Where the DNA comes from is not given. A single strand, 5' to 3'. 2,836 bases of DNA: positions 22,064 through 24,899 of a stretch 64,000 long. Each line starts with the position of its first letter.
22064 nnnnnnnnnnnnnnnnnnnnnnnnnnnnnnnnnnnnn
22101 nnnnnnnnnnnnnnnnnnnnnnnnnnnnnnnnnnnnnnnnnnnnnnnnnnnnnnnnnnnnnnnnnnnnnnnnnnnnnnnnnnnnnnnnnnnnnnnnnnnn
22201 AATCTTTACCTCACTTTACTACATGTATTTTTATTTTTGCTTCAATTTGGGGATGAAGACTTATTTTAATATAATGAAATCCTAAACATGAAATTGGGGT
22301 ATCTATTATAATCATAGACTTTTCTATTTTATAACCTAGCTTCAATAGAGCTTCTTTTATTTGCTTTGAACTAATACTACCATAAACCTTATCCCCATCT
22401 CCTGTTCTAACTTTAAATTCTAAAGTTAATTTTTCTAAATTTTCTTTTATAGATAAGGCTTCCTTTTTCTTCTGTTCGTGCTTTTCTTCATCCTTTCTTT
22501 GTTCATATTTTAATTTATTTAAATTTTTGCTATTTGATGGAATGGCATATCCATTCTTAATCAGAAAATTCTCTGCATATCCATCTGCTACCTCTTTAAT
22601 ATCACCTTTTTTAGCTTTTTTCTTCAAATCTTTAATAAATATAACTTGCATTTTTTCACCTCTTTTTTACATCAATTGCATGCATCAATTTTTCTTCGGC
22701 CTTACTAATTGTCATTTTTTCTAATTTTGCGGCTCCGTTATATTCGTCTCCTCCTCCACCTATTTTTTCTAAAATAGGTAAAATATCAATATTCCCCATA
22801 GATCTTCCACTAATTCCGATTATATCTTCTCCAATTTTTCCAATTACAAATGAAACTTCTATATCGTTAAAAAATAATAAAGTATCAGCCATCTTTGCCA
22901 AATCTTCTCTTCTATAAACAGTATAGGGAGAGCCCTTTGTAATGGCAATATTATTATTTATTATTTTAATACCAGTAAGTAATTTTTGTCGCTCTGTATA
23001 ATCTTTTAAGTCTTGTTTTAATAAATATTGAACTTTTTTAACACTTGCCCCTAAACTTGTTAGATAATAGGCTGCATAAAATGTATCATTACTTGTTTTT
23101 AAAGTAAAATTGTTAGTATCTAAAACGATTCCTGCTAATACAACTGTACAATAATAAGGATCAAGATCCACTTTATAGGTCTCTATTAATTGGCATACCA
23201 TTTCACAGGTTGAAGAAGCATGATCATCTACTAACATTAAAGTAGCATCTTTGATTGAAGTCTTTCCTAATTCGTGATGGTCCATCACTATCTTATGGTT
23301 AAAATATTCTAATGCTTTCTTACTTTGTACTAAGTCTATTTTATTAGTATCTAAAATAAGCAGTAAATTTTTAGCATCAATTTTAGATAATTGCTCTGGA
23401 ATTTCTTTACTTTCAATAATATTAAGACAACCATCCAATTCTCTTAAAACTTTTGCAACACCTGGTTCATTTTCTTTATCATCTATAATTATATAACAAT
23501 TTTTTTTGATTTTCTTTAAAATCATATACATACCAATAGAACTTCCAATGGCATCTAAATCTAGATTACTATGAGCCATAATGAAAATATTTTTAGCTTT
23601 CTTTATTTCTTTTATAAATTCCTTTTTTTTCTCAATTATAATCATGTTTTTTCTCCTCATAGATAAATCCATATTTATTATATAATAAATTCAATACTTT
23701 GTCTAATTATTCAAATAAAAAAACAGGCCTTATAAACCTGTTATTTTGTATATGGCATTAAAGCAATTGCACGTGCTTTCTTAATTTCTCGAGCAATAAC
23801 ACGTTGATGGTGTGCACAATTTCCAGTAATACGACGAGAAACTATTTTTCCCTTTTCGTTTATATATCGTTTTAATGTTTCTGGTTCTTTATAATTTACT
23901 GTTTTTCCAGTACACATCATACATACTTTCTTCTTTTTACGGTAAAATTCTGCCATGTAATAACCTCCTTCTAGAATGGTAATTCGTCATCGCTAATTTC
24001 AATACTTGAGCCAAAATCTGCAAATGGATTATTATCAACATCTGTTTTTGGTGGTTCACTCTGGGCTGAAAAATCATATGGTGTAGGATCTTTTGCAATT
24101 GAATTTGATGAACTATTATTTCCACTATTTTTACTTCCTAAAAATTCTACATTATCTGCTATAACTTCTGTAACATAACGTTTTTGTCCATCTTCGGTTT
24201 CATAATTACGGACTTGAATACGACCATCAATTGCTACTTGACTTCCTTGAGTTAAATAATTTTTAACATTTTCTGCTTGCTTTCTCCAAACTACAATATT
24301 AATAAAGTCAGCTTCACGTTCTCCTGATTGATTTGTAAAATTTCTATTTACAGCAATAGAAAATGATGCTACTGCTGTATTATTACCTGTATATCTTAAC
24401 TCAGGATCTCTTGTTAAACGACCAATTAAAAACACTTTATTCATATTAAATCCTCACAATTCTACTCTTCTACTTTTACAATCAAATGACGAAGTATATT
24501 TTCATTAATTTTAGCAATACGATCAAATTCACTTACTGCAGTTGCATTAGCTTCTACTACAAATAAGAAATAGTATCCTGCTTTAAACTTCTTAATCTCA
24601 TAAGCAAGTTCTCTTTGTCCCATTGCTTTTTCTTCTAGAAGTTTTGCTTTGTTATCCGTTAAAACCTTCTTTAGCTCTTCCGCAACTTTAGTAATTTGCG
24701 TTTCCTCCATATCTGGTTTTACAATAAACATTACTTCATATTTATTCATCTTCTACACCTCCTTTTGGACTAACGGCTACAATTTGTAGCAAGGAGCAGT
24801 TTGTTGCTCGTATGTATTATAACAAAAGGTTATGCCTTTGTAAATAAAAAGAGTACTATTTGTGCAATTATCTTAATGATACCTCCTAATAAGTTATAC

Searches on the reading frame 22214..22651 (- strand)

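Call 31: search_protein_families(library=pfam, proteins=[window:22214-22651:-], max_evalue=0.00001)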
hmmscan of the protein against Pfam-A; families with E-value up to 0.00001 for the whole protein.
window:22214-22651:- (146 aa): 2 families
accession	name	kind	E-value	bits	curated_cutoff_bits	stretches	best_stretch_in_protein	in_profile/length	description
PF03948.19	Ribosomal_L9_C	-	9.5e-23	80.9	23.2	1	64-145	2-85/86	Ribosomal protein L9, C-terminal domain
PF01281.25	Ribosomal_L9_N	-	1.6e-17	63.2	20.7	1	1-47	1-47/47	Ribosomal protein L9, N-terminal domain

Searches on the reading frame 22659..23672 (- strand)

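Call 31: search_protein_families(library=pfam, proteins=[window:22659-23672:-], max_evalue=0.00001)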
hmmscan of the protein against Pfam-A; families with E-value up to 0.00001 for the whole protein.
window:22659-23672:- (338 aa): 2 families
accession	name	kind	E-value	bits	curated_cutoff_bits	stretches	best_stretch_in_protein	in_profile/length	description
PF01368.27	DHH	-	2.9e-21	76.5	28.1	1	28-182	1-125/125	DHH family, N-terminal domain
PF02272.25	DHHA1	-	1.8e-06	28.8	25.9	0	254-331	14-91/102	DHHA1 domain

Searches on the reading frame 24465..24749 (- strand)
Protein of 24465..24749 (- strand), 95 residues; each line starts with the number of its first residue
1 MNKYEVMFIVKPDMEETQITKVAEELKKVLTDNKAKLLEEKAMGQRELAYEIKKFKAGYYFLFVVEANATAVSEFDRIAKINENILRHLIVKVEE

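Call 31: search_protein_families(library=pfam, proteins=[window:24465-24749:-], max_evalue=0.00001)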
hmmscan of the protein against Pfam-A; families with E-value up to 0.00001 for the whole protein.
window:24465-24749:- (95 aa): 1 family
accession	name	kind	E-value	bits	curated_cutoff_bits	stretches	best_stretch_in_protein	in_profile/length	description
PF01250.22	Ribosomal_S6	-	1.2e-29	102.8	27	1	3-92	1-90/90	Ribosomal protein S6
